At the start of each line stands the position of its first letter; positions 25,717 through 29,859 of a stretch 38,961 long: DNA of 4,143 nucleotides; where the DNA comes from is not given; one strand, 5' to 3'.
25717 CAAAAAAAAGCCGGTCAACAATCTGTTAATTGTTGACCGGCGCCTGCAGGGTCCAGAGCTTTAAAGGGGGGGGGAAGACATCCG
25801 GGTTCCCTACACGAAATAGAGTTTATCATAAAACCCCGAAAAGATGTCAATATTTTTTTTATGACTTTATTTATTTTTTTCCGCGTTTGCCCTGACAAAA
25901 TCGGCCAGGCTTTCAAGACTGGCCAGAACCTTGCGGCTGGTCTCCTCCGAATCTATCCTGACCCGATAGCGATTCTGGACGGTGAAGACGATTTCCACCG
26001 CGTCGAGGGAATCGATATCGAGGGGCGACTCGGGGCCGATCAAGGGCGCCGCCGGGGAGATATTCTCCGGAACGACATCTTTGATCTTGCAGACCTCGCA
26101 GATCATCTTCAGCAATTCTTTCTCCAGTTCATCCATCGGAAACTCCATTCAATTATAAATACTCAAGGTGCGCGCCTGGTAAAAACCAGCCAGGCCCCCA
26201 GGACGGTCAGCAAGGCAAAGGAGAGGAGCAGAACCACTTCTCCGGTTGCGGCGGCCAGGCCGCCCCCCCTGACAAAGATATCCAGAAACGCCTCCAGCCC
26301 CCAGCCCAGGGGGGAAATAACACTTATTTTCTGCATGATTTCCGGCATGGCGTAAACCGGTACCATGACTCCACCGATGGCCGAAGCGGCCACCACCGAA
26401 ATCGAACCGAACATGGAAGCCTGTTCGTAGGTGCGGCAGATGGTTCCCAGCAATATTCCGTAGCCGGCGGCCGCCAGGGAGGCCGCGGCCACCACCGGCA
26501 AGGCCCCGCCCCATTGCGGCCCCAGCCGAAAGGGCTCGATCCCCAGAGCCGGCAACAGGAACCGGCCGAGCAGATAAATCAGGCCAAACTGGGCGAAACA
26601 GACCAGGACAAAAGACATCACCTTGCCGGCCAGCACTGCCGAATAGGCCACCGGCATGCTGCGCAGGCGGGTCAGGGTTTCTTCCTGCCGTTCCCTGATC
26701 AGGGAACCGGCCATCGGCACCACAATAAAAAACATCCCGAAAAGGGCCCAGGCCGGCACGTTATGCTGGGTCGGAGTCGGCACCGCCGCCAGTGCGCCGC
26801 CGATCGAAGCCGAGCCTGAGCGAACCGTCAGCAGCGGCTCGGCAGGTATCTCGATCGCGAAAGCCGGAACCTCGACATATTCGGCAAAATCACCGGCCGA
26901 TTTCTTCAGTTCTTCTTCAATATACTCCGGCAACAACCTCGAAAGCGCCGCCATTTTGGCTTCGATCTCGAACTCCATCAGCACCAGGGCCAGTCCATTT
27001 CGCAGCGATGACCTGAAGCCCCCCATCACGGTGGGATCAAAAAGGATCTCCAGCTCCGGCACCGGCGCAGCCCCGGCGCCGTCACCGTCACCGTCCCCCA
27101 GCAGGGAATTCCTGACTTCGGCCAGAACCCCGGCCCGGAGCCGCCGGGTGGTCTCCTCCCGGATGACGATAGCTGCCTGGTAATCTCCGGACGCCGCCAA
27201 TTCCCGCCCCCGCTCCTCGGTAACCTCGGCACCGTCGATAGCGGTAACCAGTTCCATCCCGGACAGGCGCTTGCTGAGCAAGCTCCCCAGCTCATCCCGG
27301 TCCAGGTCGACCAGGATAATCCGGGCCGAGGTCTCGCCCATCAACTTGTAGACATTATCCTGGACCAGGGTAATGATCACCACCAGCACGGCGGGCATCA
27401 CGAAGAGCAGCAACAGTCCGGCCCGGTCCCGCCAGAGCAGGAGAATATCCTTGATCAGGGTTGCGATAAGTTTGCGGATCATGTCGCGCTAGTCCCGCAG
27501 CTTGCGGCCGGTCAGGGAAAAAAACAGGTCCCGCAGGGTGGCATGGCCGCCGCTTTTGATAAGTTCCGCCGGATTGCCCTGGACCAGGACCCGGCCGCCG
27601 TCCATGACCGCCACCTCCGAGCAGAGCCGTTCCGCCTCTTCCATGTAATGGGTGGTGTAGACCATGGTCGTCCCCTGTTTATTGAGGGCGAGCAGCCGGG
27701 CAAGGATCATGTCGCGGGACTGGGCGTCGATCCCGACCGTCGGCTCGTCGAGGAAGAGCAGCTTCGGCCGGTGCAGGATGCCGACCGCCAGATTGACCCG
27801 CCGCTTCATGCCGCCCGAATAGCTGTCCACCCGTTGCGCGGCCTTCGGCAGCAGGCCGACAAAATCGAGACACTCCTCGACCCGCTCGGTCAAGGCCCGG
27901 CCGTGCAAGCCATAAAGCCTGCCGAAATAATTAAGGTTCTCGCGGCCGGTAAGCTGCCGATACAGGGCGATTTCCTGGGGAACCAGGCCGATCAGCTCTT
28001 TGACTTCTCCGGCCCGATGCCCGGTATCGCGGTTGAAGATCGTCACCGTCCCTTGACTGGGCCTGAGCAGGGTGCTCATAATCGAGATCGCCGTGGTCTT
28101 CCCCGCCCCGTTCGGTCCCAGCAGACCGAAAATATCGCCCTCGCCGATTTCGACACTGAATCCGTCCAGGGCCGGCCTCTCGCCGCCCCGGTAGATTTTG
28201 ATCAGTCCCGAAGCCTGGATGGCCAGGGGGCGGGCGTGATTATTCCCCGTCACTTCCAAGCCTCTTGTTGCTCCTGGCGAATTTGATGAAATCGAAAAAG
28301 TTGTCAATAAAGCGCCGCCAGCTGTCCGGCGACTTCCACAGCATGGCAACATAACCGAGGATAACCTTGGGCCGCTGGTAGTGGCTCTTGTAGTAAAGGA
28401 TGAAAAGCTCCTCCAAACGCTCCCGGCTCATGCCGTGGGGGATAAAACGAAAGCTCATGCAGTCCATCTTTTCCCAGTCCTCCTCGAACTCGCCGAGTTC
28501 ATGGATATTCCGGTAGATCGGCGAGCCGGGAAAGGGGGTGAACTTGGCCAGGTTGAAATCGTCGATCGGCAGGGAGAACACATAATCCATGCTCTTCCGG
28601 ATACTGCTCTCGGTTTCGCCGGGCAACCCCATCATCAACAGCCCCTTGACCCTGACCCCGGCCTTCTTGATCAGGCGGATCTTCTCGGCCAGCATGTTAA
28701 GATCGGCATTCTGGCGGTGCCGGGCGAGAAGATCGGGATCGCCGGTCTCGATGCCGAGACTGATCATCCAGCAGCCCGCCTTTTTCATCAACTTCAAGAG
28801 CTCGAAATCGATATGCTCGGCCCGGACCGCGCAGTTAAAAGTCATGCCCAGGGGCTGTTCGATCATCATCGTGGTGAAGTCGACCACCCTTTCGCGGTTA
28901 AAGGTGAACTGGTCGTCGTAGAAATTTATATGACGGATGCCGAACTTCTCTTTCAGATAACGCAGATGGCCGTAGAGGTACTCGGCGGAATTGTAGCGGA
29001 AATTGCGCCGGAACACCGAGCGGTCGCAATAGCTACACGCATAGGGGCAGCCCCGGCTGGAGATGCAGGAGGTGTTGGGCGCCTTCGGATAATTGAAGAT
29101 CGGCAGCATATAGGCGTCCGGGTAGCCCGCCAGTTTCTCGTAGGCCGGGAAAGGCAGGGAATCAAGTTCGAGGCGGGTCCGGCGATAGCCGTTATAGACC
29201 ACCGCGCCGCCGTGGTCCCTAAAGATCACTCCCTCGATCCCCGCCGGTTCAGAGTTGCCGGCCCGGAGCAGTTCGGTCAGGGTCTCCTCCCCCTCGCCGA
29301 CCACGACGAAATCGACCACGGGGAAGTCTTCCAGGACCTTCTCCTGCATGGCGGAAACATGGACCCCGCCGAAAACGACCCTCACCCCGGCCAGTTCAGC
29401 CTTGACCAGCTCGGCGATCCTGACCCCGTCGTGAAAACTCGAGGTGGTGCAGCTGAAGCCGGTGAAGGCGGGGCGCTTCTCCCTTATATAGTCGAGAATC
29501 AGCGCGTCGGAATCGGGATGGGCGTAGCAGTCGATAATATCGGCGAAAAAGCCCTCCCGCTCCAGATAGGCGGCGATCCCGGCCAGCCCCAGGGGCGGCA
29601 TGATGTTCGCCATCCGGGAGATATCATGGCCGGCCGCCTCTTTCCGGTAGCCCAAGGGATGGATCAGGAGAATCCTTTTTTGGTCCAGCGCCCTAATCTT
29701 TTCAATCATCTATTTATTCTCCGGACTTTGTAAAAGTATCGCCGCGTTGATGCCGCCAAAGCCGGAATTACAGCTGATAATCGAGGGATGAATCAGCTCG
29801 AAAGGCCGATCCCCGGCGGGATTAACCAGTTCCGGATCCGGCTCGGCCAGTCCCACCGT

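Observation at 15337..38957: Convergent ~23.5 kb aryl-polyene-like lipid cluster elaborated with three radical SAM enzymes, a CrtI-like flavoenzyme, an ABC-2 exporter and two envelope proteins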

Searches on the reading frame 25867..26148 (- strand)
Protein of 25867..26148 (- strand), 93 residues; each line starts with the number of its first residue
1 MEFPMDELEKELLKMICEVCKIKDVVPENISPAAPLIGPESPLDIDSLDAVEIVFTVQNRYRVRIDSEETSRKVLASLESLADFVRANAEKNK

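Call 4: search_protein_families(library=pfam, proteins=[window:25867-26148:-], max_evalue=0.01)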
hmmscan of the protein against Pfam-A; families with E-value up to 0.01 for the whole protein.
window:25867-26148:- (93 aa): 1 family
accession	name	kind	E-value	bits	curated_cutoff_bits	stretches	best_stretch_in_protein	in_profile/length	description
PF00550.31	PP-binding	-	0.00045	20.9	20.8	1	11-83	2-65/67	Phosphopantetheine attachment site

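Call 6: search_protein_families(library=ncbifam, proteins=[window:25867-26148:-], max_evalue=0.001)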
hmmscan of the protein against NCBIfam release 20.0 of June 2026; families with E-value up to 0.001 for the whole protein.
window:25867-26148:- (93 aa): 10 families
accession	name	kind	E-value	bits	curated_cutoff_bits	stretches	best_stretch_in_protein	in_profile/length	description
NF006617.0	PRK09184.1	subfamily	1.7e-14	53.6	70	1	5-89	11-94/96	phosphopantetheine-binding protein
NF002147.0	PRK00982.1-1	equivalog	1.6e-05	24.7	84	1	27-84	24-76/83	acyl carrier protein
NF002149.0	PRK00982.1-3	equivalog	7.2e-05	22.6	106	1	5-89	1-77/78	acyl carrier protein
NF040636.1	AcpM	exception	0.00011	22.2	146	1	42-85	34-72/93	meromycolate extension acyl carrier protein AcpM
TIGR00517.1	acyl_carrier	equivalog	0.00011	22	70.45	1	41-87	31-75/77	acyl carrier protein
NF002150.0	PRK00982.1-4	subfamily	0.00012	22.3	66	1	23-87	11-77/80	acyl carrier protein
NF003757.0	PRK05350.1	equivalog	0.00013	22.1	65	1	21-70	17-63/83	acyl carrier protein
NF002148.0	PRK00982.1-2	subfamily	0.00013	21.8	71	1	23-71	10-62/79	acyl carrier protein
NF058660.1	cispen_ACP_AmcB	equivalog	0.00023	21.3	80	1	43-87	33-77/80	cispentacin biosynthesis acyl carrier protein AmcB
NF005079.0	PRK06508.1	equivalog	0.00094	19.5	83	0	16-74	12-64/93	acyl carrier protein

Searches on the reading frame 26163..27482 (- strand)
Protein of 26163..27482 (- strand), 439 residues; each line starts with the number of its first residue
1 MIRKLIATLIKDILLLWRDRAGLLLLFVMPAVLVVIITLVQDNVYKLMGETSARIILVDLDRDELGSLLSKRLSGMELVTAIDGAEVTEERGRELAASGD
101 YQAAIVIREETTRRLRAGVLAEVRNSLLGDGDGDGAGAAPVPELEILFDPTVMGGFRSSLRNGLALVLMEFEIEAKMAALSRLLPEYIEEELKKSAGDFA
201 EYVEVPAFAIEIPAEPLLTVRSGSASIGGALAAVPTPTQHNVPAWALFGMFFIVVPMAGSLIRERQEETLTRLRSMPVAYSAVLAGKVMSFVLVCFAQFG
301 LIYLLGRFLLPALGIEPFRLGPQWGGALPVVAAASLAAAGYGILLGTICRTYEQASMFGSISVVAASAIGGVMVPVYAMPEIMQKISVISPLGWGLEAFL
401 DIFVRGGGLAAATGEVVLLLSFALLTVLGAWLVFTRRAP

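Call 4: search_protein_families(library=pfam, proteins=[window:26163-27482:-], max_evalue=0.01)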
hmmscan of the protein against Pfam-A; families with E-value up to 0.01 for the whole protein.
window:26163-27482:- (439 aa): 4 families
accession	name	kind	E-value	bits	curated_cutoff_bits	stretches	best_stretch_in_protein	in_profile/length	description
PF12698.13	ABC2_membrane_3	-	1.7e-25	90.3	31.6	1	22-432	3-347/347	ABC-2 family transporter protein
PF01061.29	ABC2_membrane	-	3.1e-20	73.1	26.9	1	241-403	50-210/211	ABC-2 type transporter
PF12679.13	ABC2_membrane_2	-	2.8e-09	37.1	27.2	1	114-437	72-281/283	ABC-2 family transporter protein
PF12730.13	ABC2_membrane_4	-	0.0011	19.5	27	1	247-304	58-114/179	ABC-2 family transporter protein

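Call 17: search_protein_families(library=ncbifam, proteins=[window:26163-27482:-], max_evalue=0.001)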
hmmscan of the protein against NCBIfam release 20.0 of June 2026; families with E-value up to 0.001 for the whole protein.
window:26163-27482:- (439 aa): 4 families
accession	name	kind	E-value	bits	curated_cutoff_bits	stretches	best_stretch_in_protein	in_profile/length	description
NF038293.1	permease_SagH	equivalog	5.7e-15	55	450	1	258-436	197-369/370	SagH family ABC transporter permease subunit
TIGR00025.1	Mtu_efflux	paralog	1.4e-08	34.6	146.9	1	242-437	43-237/238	ABC transporter efflux protein, DrrB family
NF033858.1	ABC2_perm_RbbA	equivalog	1.2e-07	30.1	1050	1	250-435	725-905/909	ribosome-associated ATPase/putative transporter RbbA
TIGR01291.1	nodJ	subfamily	3.3e-06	26.8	206.65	1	327-429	141-242/253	ABC-2 type transporter, NodJ family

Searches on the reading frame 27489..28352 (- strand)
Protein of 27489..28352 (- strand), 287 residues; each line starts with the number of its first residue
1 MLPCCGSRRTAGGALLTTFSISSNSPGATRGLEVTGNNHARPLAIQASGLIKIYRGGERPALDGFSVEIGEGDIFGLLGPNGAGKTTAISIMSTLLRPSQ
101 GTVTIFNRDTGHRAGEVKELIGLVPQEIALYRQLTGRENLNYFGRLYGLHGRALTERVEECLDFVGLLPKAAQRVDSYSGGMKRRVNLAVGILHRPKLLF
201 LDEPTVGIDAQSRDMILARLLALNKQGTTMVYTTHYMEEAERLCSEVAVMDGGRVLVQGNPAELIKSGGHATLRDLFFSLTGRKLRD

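Call 4: search_protein_families(library=pfam, proteins=[window:27489-28352:-], max_evalue=0.01)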
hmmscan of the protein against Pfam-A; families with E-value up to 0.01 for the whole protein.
window:27489-28352:- (287 aa): 4 families
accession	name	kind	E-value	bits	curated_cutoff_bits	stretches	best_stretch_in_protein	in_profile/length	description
PF00005.33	ABC_tran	-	2.7e-29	103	25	1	62-205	1-136/137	ABC transporter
PF13304.12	AAA_21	-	4.5e-10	40.5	27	2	176-235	236-298/304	AAA domain, putative AbiEii toxin, Type IV TA system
PF13555.12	AAA_29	-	0.0005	20.2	27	1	63-107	13-55/61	P-loop containing region of AAA domain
PF00448.28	SRP54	-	0.0085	16.2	22.7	0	77-120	6-48/196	SRP54-type protein, GTPase domain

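Call 17: search_protein_families(library=ncbifam, proteins=[window:27489-28352:-], max_evalue=0.001)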
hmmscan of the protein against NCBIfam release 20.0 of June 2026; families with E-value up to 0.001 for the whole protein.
window:27489-28352:- (287 aa): 188 families (the best 25 are shown)
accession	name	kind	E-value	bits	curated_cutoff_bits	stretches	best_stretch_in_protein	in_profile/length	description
TIGR01188.1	drrA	subfamily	5.5e-75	252.4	312.45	1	57-272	4-219/302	daunorubicin resistance ABC transporter, ATP-binding protein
NF010059.0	PRK13536.1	equivalog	1.3e-58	198.4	549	1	40-266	39-263/342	nodulation factor ABC transporter ATP-binding protein NodI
NF010060.0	PRK13537.1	equivalog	5.3e-58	196.4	521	1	56-267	25-236/314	nodulation factor ABC transporter ATP-binding protein NodI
TIGR01288.1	nodI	equivalog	1.7e-56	191.4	424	1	43-266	3-224/303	nodulation factor ABC transporter ATP-binding protein NodI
NF033858.1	ABC2_perm_RbbA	equivalog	4.7e-56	190.2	1050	1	38-279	260-499/909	ribosome-associated ATPase/putative transporter RbbA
TIGR03864.1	PQQ_ABC_ATP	hypoth_equivalog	2e-54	184.6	302.25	1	55-281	10-236/236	ABC transporter, ATP-binding subunit, PQQ-dependent alcohol dehydrogenase system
TIGR03522.1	GldA_ABC_ATP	equivalog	7.9e-49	166.7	402.6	1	44-265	2-220/301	gliding motility-associated ABC transporter ATP-binding subunit GldA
TIGR04521.1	ECF_ATPase_2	equivalog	6.9e-40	136.9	330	1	58-267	17-235/279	energy-coupling factor transporter ATPase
TIGR01257.1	rim_protein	equivalog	7.4e-37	125.9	4012.85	1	46-258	1939-2151/2272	rim ABC transporter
TIGR04406.1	LPS_export_lptB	equivalog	4.8e-36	124.2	240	1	45-267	2-225/239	LPS export ABC transporter ATP-binding protein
NF000106.1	40850658_otr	exception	6.5e-36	124.1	750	1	38-273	8-240/351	oxytetracycline efflux ABC transporter Otr(C) ATP-binding subunit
TIGR03265.1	PhnT2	equivalog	8.2e-36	123.9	457.7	1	59-266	17-224/353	putative 2-aminoethylphosphonate ABC transporter ATP-binding protein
TIGR03740.1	galliderm_ABC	subfamily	7e-35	120.7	309.75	1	57-260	11-207/223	lantibiotic protection ABC transporter ATP-binding subunit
NF006987.0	PRK09452.1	equivalog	8.6e-35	120.1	482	1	43-264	16-235/378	spermidine/putrescine ABC transporter ATP-binding protein PotA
TIGR04520.1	ECF_ATPase_1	equivalog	2.1e-34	119.2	315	1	46-267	2-226/269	energy-coupling factor transporter ATPase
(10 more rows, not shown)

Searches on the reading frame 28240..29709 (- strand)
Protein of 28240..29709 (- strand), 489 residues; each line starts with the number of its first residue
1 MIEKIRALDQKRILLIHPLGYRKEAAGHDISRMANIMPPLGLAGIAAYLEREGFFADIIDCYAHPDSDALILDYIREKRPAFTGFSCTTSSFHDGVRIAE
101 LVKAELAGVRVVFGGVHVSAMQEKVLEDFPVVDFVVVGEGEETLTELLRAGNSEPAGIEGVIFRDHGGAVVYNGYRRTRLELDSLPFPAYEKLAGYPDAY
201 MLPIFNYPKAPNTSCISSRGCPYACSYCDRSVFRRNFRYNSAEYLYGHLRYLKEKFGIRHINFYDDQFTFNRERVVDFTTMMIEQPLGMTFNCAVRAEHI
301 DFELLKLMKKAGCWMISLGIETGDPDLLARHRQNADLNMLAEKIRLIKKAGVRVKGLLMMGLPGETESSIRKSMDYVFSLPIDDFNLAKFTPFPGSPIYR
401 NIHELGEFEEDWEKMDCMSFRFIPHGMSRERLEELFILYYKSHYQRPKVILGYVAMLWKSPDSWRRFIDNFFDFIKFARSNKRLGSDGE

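Call 4: search_protein_families(library=pfam, proteins=[window:28240-29709:-], max_evalue=0.01)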
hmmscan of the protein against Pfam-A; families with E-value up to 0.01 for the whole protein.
window:28240-29709:- (489 aa): 2 families
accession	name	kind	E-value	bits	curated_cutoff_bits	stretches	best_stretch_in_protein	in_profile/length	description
PF04055.27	Radical_SAM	-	6e-26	92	29.5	1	216-376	2-165/166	Radical SAM superfamily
PF02310.24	B12-binding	-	1.6e-24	86.5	32.1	1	33-147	8-120/121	B12 binding domain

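Call 7: search_protein_families(library=ncbifam, proteins=[window:28240-29709:-], max_evalue=0.001)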
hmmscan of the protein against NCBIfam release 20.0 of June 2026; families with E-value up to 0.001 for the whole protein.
window:28240-29709:- (489 aa): 25 families
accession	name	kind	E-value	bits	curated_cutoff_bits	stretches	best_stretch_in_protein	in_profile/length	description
TIGR03471.1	HpnJ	equivalog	3.9e-54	184.3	577.6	1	88-482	77-471/472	hopanoid biosynthesis associated radical SAM protein HpnJ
TIGR02026.1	BchE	equivalog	2e-51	175.4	481.35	1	12-468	1-448/497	magnesium-protoporphyrin IX monomethyl ester anaerobic oxidative cyclase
NF038361.1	rSAM_Sden_1168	equivalog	2.1e-50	171.8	575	1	35-402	81-473/560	Sden_1168 family B12-binding radical SAM P-methyltransferase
NF050148.1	rSAM_ApyD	equivalog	2e-43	148.7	750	1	33-377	19-363/645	RiPP biosynthesis radical SAM protein ApyD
TIGR04479.1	bcpD_PhpK_rSAM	subfamily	1.8e-38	132.2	600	1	37-403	70-432/504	PhpK family radical SAM P-methyltransferase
NF033070.1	rSAM_AprD4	equivalog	1.6e-28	99.9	500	1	147-409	137-397/456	AprD4 family radical SAM diol-dehydratase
TIGR04013.1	B12_SAM_MJ_1487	hypoth_equivalog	6.7e-27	94.3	251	1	71-399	34-354/382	TIGR04013 family B12-binding domain/radical SAM domain-containing protein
TIGR04072.2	rSAM_ladder_B12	equivalog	1.5e-26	93.1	360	2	217-380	185-349/443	lipid biosynthesis B12-binding/radical SAM protein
TIGR03975.1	rSAM_ocin_1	subfamily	4.6e-25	88.2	281.85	1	73-375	122-425/606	RiPP maturation radical SAM C-methyltransferase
NF033712.0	B12_rSAM_KedN5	subfamily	1.6e-24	86.1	700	1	69-374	52-364/624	KedN5 family methylcobalamin-dependent radical SAM C-methyltransferase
TIGR04014.1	B12_SAM_MJ_0865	equivalog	3.8e-24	85.3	360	1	97-431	56-387/434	methyl-coenzyme M reductase glutamine C-methyltransferase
TIGR04385.1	B12_rSAM_cofa1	equivalog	1.2e-21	77.5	450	1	39-377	20-361/438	B12 lower ligand biosynthesis radical SAM protein BzaD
TIGR04295.1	B12_rSAM_oligo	hypoth_equivalog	6.6e-21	74.5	400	1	47-414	33-395/422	TIGR04295 family B12-binding domain-containing radical SAM protein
TIGR04367.1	HpnR_B12_rSAM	equivalog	3.7e-19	68.6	650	1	37-400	20-371/490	hopanoid C-3 methylase HpnR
TIGR04190.1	B12_SAM_Ta0216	equivalog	1.9e-18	66.3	500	1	37-380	35-394/554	TIGR04190 family B12-binding domain/radical SAM domain protein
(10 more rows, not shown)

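Call 34: search_solved_structures(query=window:28240-29709:-, max_evalue=0.001)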
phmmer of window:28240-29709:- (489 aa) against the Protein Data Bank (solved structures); distinct sequences matched with E-value up to 0.001: 4.
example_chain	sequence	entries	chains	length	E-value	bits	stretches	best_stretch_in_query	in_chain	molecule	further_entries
6fd2_B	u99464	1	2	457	8.2e-27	97.4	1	185-401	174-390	Putative apramycin biosynthetic oxidoreductase 4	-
9ccb_A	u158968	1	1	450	8e-12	48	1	101-405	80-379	Radical SAM core domain-containing protein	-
7kdx_A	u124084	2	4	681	8.5e-12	47.9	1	80-378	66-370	Methyltransferase TokK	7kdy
6wte_A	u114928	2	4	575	2.4e-09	39.8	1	38-397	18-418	B12-binding domain-containing protein | Tryptophan-C2-methyltransferase containing B12-binding domain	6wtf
